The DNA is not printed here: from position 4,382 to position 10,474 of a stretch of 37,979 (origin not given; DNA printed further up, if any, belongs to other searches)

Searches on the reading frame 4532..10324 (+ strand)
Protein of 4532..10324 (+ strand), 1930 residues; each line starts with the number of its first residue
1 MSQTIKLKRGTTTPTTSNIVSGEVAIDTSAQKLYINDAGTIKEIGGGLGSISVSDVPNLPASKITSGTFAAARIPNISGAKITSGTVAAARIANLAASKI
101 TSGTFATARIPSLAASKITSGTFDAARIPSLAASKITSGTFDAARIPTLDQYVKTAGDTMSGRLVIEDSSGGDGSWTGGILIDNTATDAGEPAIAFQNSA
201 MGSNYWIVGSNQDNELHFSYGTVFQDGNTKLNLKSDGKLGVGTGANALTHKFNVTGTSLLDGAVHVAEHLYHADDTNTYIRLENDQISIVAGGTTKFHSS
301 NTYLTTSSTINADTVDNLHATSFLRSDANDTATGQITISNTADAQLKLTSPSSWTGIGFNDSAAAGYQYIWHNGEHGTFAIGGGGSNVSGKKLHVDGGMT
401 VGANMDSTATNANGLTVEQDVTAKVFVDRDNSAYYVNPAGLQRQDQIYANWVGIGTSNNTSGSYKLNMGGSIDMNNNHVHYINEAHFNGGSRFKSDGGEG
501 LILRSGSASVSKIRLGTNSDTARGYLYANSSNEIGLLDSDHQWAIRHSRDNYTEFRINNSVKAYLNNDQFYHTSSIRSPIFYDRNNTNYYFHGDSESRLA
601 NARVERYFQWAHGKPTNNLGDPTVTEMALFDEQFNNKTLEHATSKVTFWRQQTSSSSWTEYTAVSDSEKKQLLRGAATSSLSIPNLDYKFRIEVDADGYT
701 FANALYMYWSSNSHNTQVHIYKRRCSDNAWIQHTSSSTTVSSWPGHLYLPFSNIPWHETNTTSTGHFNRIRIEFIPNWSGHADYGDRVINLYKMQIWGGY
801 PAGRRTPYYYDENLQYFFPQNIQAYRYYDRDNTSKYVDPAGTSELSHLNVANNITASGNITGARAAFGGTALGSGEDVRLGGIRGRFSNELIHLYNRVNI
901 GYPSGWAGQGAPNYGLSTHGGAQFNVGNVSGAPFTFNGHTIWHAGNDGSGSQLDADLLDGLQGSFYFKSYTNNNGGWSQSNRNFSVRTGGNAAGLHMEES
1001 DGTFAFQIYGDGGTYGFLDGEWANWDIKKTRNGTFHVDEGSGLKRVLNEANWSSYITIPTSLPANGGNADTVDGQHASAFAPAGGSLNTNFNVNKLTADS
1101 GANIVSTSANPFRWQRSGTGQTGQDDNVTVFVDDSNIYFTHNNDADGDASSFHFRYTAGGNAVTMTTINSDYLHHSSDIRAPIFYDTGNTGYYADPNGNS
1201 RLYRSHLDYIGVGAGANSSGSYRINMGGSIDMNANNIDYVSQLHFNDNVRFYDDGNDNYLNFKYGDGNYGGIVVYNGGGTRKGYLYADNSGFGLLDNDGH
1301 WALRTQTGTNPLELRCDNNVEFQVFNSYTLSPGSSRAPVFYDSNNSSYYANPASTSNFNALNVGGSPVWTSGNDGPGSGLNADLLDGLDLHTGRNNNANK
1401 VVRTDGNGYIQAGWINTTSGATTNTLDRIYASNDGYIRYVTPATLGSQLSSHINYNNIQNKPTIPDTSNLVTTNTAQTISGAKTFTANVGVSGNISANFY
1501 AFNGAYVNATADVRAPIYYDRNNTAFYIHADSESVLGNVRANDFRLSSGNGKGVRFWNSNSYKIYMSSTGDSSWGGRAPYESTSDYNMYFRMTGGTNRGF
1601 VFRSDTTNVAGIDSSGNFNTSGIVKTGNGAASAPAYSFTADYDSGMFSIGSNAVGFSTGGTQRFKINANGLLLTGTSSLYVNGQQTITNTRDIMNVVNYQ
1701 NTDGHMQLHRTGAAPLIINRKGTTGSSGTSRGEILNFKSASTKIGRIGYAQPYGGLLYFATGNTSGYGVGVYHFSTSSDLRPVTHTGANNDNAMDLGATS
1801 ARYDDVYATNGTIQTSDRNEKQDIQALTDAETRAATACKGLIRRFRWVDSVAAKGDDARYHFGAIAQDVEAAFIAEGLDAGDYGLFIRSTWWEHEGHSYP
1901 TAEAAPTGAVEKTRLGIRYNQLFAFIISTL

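Call 13: search_protein_families(library=phrogs, max_evalue=0.001, proteins=[window:4532-10324:+])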
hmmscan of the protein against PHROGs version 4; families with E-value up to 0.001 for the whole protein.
window:4532-10324:+ (1930 aa): 5 families
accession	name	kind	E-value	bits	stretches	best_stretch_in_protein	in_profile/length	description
phrog_7121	-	tail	8e-35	121.1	1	1467-1927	562-906/927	tail fiber protein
phrog_17635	-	tail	1.7e-30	106.9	1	1740-1925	531-710/721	tail fiber protein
phrog_1171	-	tail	1.4e-27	97.5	1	1482-1891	573-879/954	tail spike protein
phrog_15695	-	tail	6.3e-22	78.2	1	1740-1891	1044-1199/1284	tail fiber protein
phrog_23437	-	tail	1.1e-12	49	1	1782-1898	118-233/275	tail protein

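Call 14: search_protein_families(library=pfam, max_evalue=0.01, proteins=[window:4532-10324:+])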
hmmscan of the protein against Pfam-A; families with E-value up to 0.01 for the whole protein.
window:4532-10324:+ (1930 aa): 1 family
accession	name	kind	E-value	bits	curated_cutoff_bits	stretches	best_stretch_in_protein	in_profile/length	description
PF13884.11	Peptidase_S74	-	2.6e-09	37.7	22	1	1816-1877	1-57/58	Chaperone of endosialidase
